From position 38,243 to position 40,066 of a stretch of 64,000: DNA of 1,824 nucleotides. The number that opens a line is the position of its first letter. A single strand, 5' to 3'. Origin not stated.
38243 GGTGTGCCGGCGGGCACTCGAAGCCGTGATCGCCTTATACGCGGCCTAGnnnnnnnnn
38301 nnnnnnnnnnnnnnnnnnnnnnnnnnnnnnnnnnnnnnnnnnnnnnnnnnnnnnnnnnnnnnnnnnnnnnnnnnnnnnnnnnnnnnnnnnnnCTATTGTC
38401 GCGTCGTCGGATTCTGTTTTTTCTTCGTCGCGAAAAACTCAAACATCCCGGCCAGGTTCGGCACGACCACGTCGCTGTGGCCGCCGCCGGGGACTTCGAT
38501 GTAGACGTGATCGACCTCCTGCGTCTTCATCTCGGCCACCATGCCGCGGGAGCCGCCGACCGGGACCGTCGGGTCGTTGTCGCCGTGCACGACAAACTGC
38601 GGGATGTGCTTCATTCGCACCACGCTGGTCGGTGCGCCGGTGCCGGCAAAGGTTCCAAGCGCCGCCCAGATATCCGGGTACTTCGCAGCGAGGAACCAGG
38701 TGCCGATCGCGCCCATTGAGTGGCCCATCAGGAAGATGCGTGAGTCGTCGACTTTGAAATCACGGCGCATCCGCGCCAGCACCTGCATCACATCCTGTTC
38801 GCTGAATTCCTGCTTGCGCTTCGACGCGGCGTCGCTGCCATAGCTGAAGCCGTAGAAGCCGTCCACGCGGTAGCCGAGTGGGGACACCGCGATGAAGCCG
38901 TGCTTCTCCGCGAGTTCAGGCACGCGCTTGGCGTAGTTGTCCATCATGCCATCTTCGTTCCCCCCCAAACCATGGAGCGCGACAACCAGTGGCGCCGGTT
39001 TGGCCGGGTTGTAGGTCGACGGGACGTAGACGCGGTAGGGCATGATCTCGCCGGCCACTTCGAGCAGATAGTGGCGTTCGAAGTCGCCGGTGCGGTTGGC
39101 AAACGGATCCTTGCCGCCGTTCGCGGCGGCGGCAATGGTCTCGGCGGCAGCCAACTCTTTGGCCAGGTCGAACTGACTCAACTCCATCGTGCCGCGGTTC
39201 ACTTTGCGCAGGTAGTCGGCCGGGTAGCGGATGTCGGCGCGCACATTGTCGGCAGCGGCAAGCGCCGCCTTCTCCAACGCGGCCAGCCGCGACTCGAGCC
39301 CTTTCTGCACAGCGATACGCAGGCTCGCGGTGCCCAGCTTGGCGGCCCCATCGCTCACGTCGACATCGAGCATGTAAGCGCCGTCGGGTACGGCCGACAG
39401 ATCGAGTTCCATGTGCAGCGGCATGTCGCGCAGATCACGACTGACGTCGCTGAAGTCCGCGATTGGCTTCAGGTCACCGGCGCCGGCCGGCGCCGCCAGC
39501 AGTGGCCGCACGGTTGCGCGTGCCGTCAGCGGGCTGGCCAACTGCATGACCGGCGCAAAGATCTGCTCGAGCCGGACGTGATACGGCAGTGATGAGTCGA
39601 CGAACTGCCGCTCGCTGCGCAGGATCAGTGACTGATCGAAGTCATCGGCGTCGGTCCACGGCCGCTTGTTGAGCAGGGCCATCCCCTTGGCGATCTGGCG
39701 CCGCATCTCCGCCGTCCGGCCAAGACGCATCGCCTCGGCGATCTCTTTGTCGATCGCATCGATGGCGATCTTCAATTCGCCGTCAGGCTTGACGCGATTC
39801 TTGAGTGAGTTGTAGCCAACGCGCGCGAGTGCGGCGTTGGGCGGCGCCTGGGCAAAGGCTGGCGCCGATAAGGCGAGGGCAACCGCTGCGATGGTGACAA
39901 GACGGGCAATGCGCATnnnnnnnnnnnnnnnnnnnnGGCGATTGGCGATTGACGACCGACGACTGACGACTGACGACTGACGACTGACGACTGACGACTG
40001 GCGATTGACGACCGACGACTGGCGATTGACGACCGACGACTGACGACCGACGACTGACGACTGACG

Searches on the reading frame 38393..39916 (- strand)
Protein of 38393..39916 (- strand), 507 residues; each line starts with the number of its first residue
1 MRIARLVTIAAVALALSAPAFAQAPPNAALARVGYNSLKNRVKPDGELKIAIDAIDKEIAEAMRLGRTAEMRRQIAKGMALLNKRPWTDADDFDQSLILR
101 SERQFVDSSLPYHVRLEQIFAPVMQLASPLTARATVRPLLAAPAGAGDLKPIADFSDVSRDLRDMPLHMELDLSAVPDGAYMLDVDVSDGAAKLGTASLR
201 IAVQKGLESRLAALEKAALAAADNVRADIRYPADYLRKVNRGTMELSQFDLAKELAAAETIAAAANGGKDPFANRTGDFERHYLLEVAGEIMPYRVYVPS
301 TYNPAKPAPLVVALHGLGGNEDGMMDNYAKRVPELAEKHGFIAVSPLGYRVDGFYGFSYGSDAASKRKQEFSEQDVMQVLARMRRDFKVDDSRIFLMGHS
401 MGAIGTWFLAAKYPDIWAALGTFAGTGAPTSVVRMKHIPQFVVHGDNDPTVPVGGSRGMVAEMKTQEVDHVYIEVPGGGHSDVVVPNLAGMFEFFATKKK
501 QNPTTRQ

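Call 9: find_encoding_contigs(protein=window:38393-39916:-, flank=6000, max_places=10)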
Protein window:38393-39916:- (507 aa): 1 contig read that carries it; 1 place shown.
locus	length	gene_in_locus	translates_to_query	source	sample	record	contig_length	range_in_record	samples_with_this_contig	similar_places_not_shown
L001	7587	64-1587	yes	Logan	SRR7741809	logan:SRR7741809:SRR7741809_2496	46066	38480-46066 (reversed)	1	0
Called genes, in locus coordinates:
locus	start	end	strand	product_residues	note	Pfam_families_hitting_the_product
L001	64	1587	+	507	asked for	PF12146:Hydrolase_4 (faint), PF12697:Abhydrolase_6 (faint), PF00756:Esterase, PF01738:DLH, PF02230:Abhydrolase_2 (weak), PF10503:Esterase_PHB (weak), PF20434:BD-FAE (faint), PF00561:Abhydrolase_1 (weak), +1 more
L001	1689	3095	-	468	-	PF16217:M64_N, PF09471:Peptidase_M64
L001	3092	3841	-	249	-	PF00563:EAL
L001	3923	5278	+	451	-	PF03712:Cu2_monoox_C (faint)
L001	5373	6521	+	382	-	-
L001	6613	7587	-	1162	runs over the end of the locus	PF07638:Sigma70_ECF, PF04545:Sigma70_r4, PF00069:Pkinase, PF01636:APH (weak), PF07714:PK_Tyr_Ser-Thr, PF00931:NB-ARC, PF13191:AAA_16 (weak), PF25872:HTH_77, +2 more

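Call 13: find_related_loci(query=window:38393-39916:-, collection=genome_contigs, flank=10000)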
Query window:38393-39916:- (507 aa) in genome_contigs; peptide patterns used: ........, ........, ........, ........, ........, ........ (x = any residue, [..] = any of these).
100 stretches matched a pattern, but none encodes a relative of the query by tblastn (E <= 1e-3).

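Call 14: find_homologous_proteins(query=window:38393-39916:-, max_evalue=1e-20)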
Query window:38393-39916:- (507 aa): 1812 proteins with E <= 1e-20 among 8000 candidates; the best 120 are listed.
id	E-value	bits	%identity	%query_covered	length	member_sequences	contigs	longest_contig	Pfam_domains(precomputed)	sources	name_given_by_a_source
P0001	0.0e+0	1124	100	100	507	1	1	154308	PF00756.27,PF00326.28,PF12697.14,PF01738.25,PF00561.27,PF10503.15,PF12146.16,PF02230.23,PF20434.6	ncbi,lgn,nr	ncbi:MAG TPA: PHB depolymerase family esterase [Vicinamibacterales bacterium]|nr:PHB depolymerase fa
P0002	1.2e-244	831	72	100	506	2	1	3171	PF00756.27,PF00326.28,PF12697.14,PF10503.15,PF12146.16,PF02230.23,PF20434.6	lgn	-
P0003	8.7e-244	828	73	100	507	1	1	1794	PF00756.27,PF00326.28,PF12697.14,PF10503.15,PF12146.16,PF02230.23,PF20434.6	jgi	jgi:poly(3-hydroxybutyrate) depolymerase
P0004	3.9e-243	826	72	100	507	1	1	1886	PF00756.27,PF00326.28,PF12697.14,PF01738.25,PF00561.27,PF10503.15,PF12146.16,PF02230.23,PF20434.6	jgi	jgi:poly(3-hydroxybutyrate) depolymerase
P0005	4.3e-242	822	72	100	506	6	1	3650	PF00756.27,PF00326.28,PF00561.27,PF10503.15,PF12146.16,PF02230.23,PF20434.6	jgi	jgi:poly(3-hydroxybutyrate) depolymerase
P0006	6.2e-240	815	73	100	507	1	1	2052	PF00756.27,PF00326.28,PF12697.14,PF00561.27,PF10503.15,PF12146.16,PF02230.23,PF20434.6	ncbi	-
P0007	2.0e-238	810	72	99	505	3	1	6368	PF00756.27,PF00326.28,PF10503.15,PF12146.16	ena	-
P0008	2.1e-238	810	72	99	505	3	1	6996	PF00756.27,PF00326.28,PF12697.14,PF00561.27,PF10503.15,PF12146.16,PF02230.23,PF20434.6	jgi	jgi:poly(3-hydroxybutyrate) depolymerase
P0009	3.1e-238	810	71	100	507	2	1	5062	PF00756.27,PF00326.28,PF12740.15,PF12697.14,PF00561.27,PF10503.15,PF12146.16,PF02230.23,PF20434.6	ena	-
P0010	3.2e-238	809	71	100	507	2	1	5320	PF00756.27,PF00326.28,PF12697.14,PF00561.27,PF10503.15,PF12146.16,PF02230.23,PF20434.6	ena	-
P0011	1.0e-237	808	69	100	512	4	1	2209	PF00756.27,PF00326.28,PF12697.14,PF00561.27,PF10503.15,PF12146.16,PF02230.23,PF20434.6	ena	-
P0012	1.2e-236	804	71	100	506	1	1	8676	PF00756.27,PF00326.28,PF12697.14,PF00561.27,PF12146.16,PF02230.23,PF20434.6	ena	-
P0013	6.3e-236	802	71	100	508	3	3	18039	PF00756.27,PF00326.28,PF12740.15,PF12697.14,PF00561.27,PF10503.15,PF12146.16,PF02230.23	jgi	jgi:poly(3-hydroxybutyrate) depolymerase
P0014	9.3e-236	801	71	100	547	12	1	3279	PF00756.27,PF00326.28,PF12740.15,PF12697.14,PF00561.27,PF10503.15,PF12146.16,PF02230.23,PF20434.6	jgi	jgi:pimeloyl-ACP methyl ester carboxylesterase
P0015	2.9e-235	800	69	100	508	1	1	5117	PF00756.27,PF00326.28,PF12740.15,PF12697.14,PF00561.27,PF10503.15,PF12146.16,PF02230.23,PF20434.6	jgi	jgi:poly(3-hydroxybutyrate) depolymerase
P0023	3.2e-231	786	69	100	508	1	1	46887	PF00756.27,PF00326.28,PF12740.15,PF12697.14,PF00561.27,PF10503.15,PF12146.16,PF02230.23,PF20434.6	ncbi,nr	ncbi:MAG TPA: alpha/beta fold hydrolase [Vicinamibacterales bacterium]|nr:alpha/beta fold hydrolase 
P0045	1.4e-221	755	68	100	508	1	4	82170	PF00756.27,PF00326.28,PF12697.14,PF01738.25,PF00561.27,PF10503.15,PF12146.16,PF02230.23,PF20434.6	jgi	jgi:poly(3-hydroxybutyrate) depolymerase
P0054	6.1e-218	743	66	100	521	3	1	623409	PF00756.27,PF00326.28,PF12740.15,PF01738.25,PF00561.27,PF10503.15,PF12146.16,PF02230.23,PF20434.6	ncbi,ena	-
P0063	3.8e-202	691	62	99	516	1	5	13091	PF00756.27,PF00326.28,PF01738.25,PF00561.27,PF10503.15,PF12146.16,PF02230.23,PF20434.6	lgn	-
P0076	1.7e-189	649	59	97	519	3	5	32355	PF00756.27,PF00326.28,PF12740.15,PF12697.14,PF01738.25,PF00561.27,PF10503.15,PF12146.16,PF02230.23,PF20434.6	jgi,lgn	jgi:poly(3-hydroxybutyrate) depolymerase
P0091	6.8e-186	637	59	96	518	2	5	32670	PF00756.27,PF00326.28,PF12697.14,PF00561.27,PF12146.16,PF02230.23,PF20434.6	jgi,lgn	jgi:predicted peptidase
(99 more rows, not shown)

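Call 20: find_encoding_contigs(protein=P0023, flank=10000, max_places=3)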
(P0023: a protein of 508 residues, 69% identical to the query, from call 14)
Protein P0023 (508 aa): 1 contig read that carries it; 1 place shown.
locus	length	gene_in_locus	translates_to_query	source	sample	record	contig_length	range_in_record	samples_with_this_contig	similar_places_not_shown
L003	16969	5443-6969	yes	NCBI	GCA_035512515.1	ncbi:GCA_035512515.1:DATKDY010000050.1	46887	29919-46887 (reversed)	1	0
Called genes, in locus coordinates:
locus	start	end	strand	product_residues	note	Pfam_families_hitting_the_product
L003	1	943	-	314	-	PF02776:TPP_enzyme_N, PF00205:TPP_enzyme_M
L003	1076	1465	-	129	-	-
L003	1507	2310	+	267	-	PF13709:DUF4159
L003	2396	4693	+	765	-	PF12697:Abhydrolase_6 (faint), PF11288:DUF3089, PF00561:Abhydrolase_1 (faint), PF11288:DUF3089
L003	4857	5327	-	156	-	PF13924:Lipocalin_5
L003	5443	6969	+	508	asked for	PF00756:Esterase, PF02230:Abhydrolase_2 (weak), PF10503:Esterase_PHB, PF20434:BD-FAE (faint), PF00561:Abhydrolase_1 (weak), PF12697:Abhydrolase_6 (weak), PF00326:Peptidase_S9 (faint), PF12740:PETase (weak), +1 more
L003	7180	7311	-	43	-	-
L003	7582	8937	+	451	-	-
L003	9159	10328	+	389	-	PF14376:Haem_bd (faint)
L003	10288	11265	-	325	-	PF19335:HMBD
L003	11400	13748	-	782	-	PF01839:FG-GAP (faint), PF13517:FG-GAP_3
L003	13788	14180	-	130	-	-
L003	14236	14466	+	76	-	PF16640:Big_3_5 (weak)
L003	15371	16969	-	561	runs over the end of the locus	PF02554:CstA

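Call 21: find_encoding_contigs(protein=P0045, flank=10000, max_places=3)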
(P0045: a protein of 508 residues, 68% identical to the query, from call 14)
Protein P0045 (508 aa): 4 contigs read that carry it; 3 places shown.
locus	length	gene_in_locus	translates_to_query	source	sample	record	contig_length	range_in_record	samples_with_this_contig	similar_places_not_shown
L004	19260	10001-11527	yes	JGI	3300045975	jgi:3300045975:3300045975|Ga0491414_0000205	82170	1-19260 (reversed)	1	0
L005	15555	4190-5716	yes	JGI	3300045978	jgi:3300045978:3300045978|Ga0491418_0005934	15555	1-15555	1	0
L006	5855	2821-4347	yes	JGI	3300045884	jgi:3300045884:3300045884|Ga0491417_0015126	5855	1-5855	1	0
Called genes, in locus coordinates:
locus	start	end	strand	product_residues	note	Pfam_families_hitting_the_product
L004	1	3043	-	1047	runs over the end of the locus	PF13620:CarboxypepD_reg, PF17210:SdrD_B (weak), PF00593:TonB_dep_Rec_b-barrel, PF25183:OMP_b-brl_4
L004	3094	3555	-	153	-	-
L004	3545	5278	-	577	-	PF02776:TPP_enzyme_N, PF00205:TPP_enzyme_M, PF02775:TPP_enzyme_C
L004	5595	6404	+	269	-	PF13709:DUF4159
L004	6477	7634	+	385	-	PF11288:DUF3089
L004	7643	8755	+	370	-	PF11288:DUF3089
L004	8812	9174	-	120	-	PF05635:23S_rRNA_IVP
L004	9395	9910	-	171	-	PF13924:Lipocalin_5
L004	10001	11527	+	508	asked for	PF00756:Esterase, PF01738:DLH (weak), PF02230:Abhydrolase_2 (faint), PF10503:Esterase_PHB, PF20434:BD-FAE (faint), PF00561:Abhydrolase_1, PF12697:Abhydrolase_6 (weak), PF00326:Peptidase_S9 (weak), +1 more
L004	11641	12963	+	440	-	-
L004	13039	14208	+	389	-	PF14376:Haem_bd (faint)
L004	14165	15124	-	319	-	PF19335:HMBD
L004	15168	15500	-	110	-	-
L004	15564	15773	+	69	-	-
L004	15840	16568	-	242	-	-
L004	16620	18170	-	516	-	PF01839:FG-GAP (faint), PF13517:FG-GAP_3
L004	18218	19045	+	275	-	PF13650:Asp_protease_2, PF13975:gag-asp_proteas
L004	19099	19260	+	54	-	?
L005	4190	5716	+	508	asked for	PF00756:Esterase, PF01738:DLH (weak), PF02230:Abhydrolase_2 (faint), PF10503:Esterase_PHB, PF20434:BD-FAE (faint), PF00561:Abhydrolase_1, PF12697:Abhydrolase_6 (weak), PF00326:Peptidase_S9 (weak), +1 more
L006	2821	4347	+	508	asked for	PF00756:Esterase, PF01738:DLH (weak), PF02230:Abhydrolase_2 (faint), PF10503:Esterase_PHB, PF20434:BD-FAE (faint), PF00561:Abhydrolase_1, PF12697:Abhydrolase_6 (weak), PF00326:Peptidase_S9 (weak), +1 more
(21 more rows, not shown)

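Call 22: find_encoding_contigs(protein=P0054, flank=10000, max_places=3)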
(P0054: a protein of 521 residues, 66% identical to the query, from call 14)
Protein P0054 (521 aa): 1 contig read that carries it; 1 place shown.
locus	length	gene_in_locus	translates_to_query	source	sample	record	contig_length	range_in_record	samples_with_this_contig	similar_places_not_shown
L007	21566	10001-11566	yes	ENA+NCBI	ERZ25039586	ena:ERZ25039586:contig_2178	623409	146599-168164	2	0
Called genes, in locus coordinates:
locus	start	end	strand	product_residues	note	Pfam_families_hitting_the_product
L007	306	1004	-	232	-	-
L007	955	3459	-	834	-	PF13620:CarboxypepD_reg, PF13715:CarbopepD_reg_2 (weak), PF17210:SdrD_B (faint), PF00593:TonB_dep_Rec_b-barrel, PF25183:OMP_b-brl_4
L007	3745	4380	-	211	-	PF12826:HHH_2 (faint), PF12836:HHH_3 (weak), PF00633:HHH (faint)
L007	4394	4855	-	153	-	-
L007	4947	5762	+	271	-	PF13709:DUF4159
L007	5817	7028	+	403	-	PF11288:DUF3089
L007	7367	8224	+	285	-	PF11288:DUF3089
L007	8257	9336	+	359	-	-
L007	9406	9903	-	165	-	PF13924:Lipocalin_5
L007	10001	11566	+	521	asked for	PF00756:Esterase, PF10503:Esterase_PHB (weak), PF20434:BD-FAE (faint), PF00561:Abhydrolase_1 (faint), PF01738:DLH (weak), PF02230:Abhydrolase_2, PF00326:Peptidase_S9 (faint), PF12740:PETase (weak), +1 more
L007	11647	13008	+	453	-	-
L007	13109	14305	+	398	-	PF14376:Haem_bd (faint)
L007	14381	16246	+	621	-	PF00884:Sulfatase, PF01663:Phosphodiest, PF13424:TPR_12 (faint), PF13428:TPR_14 (faint), PF13432:TPR_16, PF14559:TPR_19 (weak), PF07719:TPR_2 (weak)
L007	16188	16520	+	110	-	PF00515:TPR_1 (faint), PF07719:TPR_2 (faint), PF13174:TPR_6 (faint), PF13428:TPR_14 (faint), PF13414:TPR_11 (faint), PF13371:TPR_9, PF13432:TPR_16 (weak), PF14559:TPR_19 (weak), +1 more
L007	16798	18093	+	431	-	PF00884:Sulfatase, PF16347:SGSH_C (weak)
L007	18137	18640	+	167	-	PF23914:TPR_CcmH_CycH (weak), PF13429:TPR_15 (weak), PF13424:TPR_12, PF13432:TPR_16, PF14559:TPR_19, PF13371:TPR_9, PF13432:TPR_16, PF14559:TPR_19, +16 more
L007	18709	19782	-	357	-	PF25183:OMP_b-brl_4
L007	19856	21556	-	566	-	PF13620:CarboxypepD_reg, PF13715:CarbopepD_reg_2, PF25183:OMP_b-brl_4 (weak)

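Call 28: find_related_loci(query=A1, collection=genome_contigs, flank=10000)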
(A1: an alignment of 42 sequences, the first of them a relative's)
Query A1 (507 aa) in genome_contigs; peptide patterns used: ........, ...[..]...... (x = any residue, [..] = any of these).
367 stretches matched a pattern; 180 encode a relative of the query (tblastn E <= 1e-3); the best 80 are kept; 80 distinct loci.
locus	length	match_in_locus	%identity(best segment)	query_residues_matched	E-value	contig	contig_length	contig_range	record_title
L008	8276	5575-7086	71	1-504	0e+0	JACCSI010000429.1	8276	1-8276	MAG: Acidobacteria bacterium isolate MGR_bin44 SD2897-2912_k127_2586982, whole genome shotgun sequence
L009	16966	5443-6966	69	1-507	0e+0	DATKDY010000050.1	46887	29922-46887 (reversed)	MAG TPA_asm: Vicinamibacterales bacterium isolate SMAG_U14485 k141_1323172, whole genome shotgun sequence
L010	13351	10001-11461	67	25-507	0e+0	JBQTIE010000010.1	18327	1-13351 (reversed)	MAG: Acidobacteriota bacterium isolate SAR122 c_000000271694, whole genome shotgun sequence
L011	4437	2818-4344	63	1-507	0e+0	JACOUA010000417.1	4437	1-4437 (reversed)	MAG: Acidobacteria bacterium isolate NC_groundwater_58_Pr7_S-0.65um_66_18 FFV18_Sp65_scaffold_678832, whole genome shotg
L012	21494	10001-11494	60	22-506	0e+0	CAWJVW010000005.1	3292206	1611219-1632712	MAG: uncultured Acidobacteriota bacterium isolate MFD09206.bin.1.2 genome assembly, contig: contig_2535, whole genome sh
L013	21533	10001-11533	59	6-507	0e+0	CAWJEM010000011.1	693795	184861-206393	MAG: uncultured Acidobacteriota bacterium isolate MFD04850.bin.1.250 genome assembly, contig: contig_4599, whole genome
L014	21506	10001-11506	58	14-507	0e+0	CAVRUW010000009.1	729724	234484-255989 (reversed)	MAG: uncultured Acidobacteriota bacterium isolate MFD02840.bin.1.220 genome assembly, contig: contig_2887, whole genome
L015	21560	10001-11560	54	1-507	0e+0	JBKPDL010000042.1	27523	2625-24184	MAG: Acidobacteriota bacterium isolate GB_EKS_MAG_00025 GB_EKS_000000275191, whole genome shotgun sequence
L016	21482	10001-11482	57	9-500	0e+0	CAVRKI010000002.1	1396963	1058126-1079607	MAG: uncultured Acidobacteriota bacterium isolate MFD09730.bin.2.47 genome assembly, contig: contig_1621, whole genome s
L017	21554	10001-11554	56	1-507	5e-180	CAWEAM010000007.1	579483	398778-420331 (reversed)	MAG: uncultured Acidobacteriota bacterium isolate MFD04850.bin.2.364 genome assembly, contig: contig_20347, whole genome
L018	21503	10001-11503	58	2-500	6e-178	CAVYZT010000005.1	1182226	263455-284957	MAG: uncultured Acidobacteriota bacterium isolate MFD02242.bin.1.229 genome assembly, contig: contig_20037, whole genome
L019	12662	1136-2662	54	1-500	2e-177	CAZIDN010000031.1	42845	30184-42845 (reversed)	MAG TPA_asm: uncultured Eubacteriales bacterium isolate binchicken_co376_288 genome assembly, contig: NODE_665_length_42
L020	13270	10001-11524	55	7-507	4e-176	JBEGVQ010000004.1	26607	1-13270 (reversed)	MAG: Acidobacteriota bacterium isolate riogrande_2019_sw_WHONDRS-S19S_0066_B_bin.22 scaffold_78050, whole genome shotgun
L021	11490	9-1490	54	21-500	3e-176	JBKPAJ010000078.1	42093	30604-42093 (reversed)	MAG: Acidobacteriota bacterium isolate GB_HAYS_MAG_00008 GB_HAYS_000000461335, whole genome shotgun sequence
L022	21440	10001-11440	59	23-500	1e-175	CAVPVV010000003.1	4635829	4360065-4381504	MAG: uncultured Acidobacteriota bacterium isolate MFD00392.bin.1.354 genome assembly, contig: contig_6450, whole genome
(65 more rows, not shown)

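Call 59: search_protein_families(library=pfam, proteins=[window:38393-39916:-], max_evalue=0.00001)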
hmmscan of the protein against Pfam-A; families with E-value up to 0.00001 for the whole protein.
window:38393-39916:- (507 aa): 10 families
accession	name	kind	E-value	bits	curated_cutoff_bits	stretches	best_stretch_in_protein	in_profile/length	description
PF00756.26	Esterase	-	4.2e-10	40.3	22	1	290-432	6-155/251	Putative esterase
PF00326.27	Peptidase_S9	-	2.5e-09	37.4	22.6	0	337-420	11-92/213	Prolyl oligopeptidase family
PF01738.24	DLH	-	1.6e-08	34.9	21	1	302-481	6-187/217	Dienelactone hydrolase family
PF00561.26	Abhydrolase_1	-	2.5e-08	34.4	25.8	0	309-415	1-92/245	alpha/beta hydrolase fold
PF12146.15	Hydrolase_4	-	1.3e-07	31.6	27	0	373-420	59-104/239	Serine aminopeptidase, S33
PF10503.15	Esterase_PHB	-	5.9e-07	29.4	23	1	294-426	3-131/219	Esterase PHB depolymerase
PF02230.22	Abhydrolase_2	-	7e-07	29.7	23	1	306-482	12-201/217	Phospholipase/Carboxylesterase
PF12740.14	PETase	-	2.2e-06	27.7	28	1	386-488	119-219/263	PET hydrolase-like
PF12697.13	Abhydrolase_6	-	2.9e-06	28.6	26.3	0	311-409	1-79/217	Alpha/beta hydrolase family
PF20434.5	BD-FAE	-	6.7e-06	26.2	26.8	0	427-459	179-211/215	BD-FAE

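Call 62: find_encoding_contigs(protein=P0076, flank=10000, max_places=6)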
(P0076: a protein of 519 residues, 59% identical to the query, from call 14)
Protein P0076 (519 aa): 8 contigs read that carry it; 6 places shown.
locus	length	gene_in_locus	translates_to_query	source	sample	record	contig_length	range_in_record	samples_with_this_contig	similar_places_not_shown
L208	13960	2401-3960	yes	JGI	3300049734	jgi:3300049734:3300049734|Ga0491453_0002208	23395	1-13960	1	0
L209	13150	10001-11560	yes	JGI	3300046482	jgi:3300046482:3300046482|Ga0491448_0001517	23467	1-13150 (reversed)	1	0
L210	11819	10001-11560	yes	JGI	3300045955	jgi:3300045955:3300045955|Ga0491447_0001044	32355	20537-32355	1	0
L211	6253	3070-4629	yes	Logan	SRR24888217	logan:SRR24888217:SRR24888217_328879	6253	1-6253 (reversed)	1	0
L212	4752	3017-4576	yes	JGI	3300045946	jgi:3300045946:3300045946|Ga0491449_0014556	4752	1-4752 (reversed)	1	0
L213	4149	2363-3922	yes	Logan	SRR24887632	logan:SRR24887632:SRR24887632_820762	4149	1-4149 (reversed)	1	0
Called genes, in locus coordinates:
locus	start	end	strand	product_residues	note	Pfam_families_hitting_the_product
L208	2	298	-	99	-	?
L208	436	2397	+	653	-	PF01011:PQQ, PF13360:PQQ_2 (weak)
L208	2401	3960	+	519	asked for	PF00756:Esterase, PF01738:DLH (weak), PF02230:Abhydrolase_2 (weak), PF10503:Esterase_PHB (weak), PF12740:PETase (weak), PF20434:BD-FAE (faint), PF12697:Abhydrolase_6 (weak), PF00326:Peptidase_S9 (weak), +2 more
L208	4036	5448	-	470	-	PF16217:M64_N, PF09471:Peptidase_M64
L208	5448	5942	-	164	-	PF00583:Acetyltransf_1, PF13508:Acetyltransf_7, PF13673:Acetyltransf_10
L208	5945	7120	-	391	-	-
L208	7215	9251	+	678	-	PF07676:PD40 (faint), PF26550:Tricorn_2nd (faint), PF00930:DPPIV_N, PF26549:Tricorn_N, PF00326:Peptidase_S9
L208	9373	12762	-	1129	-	PF00069:Pkinase, PF07714:PK_Tyr_Ser-Thr, PF07719:TPR_2 (faint), PF13374:TPR_10 (faint), PF14559:TPR_19 (faint), PF13424:TPR_12, PF17874:TPR_MalT, PF13424:TPR_12 (weak)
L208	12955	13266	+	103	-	PF01502:PRA-CH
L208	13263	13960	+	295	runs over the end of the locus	PF01634:HisG, PF08029:HisG_C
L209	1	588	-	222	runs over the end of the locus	PF13442:Cytochrome_CBB3, PF00034:Cytochrom_C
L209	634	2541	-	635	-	PF02776:TPP_enzyme_N, PF00205:TPP_enzyme_M, PF02775:TPP_enzyme_C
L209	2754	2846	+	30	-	-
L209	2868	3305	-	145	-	-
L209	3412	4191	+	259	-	PF13709:DUF4159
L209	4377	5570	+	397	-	PF11288:DUF3089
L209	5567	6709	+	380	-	PF11288:DUF3089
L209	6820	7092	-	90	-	PF05163:DinB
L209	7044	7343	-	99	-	PF12867:DinB_2 (weak)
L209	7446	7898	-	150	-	PF13924:Lipocalin_5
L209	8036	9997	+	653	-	PF01011:PQQ, PF13360:PQQ_2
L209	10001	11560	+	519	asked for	PF00756:Esterase, PF01738:DLH (weak), PF02230:Abhydrolase_2 (weak), PF10503:Esterase_PHB (weak), PF12740:PETase (weak), PF20434:BD-FAE (faint), PF12697:Abhydrolase_6 (weak), PF00326:Peptidase_S9 (weak), +2 more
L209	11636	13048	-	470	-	PF16217:M64_N, PF09471:Peptidase_M64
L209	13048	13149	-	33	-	?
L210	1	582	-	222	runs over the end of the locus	PF13442:Cytochrome_CBB3, PF00034:Cytochrom_C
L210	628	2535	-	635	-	PF02776:TPP_enzyme_N, PF00205:TPP_enzyme_M, PF02775:TPP_enzyme_C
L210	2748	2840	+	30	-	-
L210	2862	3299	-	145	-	-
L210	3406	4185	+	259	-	PF13709:DUF4159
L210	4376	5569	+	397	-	PF11288:DUF3089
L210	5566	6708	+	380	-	PF11288:DUF3089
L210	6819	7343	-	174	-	PF05163:DinB, PF04978:MST (weak), PF12867:DinB_2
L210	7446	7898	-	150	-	PF13924:Lipocalin_5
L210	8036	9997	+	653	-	PF01011:PQQ, PF13360:PQQ_2 (weak)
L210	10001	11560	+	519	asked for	PF00756:Esterase, PF01738:DLH (weak), PF02230:Abhydrolase_2 (weak), PF10503:Esterase_PHB (weak), PF12740:PETase (weak), PF20434:BD-FAE (faint), PF12697:Abhydrolase_6 (weak), PF00326:Peptidase_S9 (weak), +2 more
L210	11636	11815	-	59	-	PF09471:Peptidase_M64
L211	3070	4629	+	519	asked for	PF00756:Esterase, PF01738:DLH (weak), PF02230:Abhydrolase_2 (weak), PF10503:Esterase_PHB (weak), PF12740:PETase (weak), PF20434:BD-FAE (faint), PF12697:Abhydrolase_6 (weak), PF00326:Peptidase_S9 (weak), +2 more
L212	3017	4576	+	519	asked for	PF00756:Esterase, PF01738:DLH (weak), PF02230:Abhydrolase_2 (weak), PF10503:Esterase_PHB (weak), PF12740:PETase (weak), PF20434:BD-FAE (faint), PF12697:Abhydrolase_6 (weak), PF00326:Peptidase_S9 (weak), +2 more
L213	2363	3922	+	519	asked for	PF00756:Esterase, PF01738:DLH (weak), PF02230:Abhydrolase_2 (weak), PF10503:Esterase_PHB (weak), PF12740:PETase (weak), PF20434:BD-FAE (faint), PF12697:Abhydrolase_6 (weak), PF00326:Peptidase_S9 (weak), +2 more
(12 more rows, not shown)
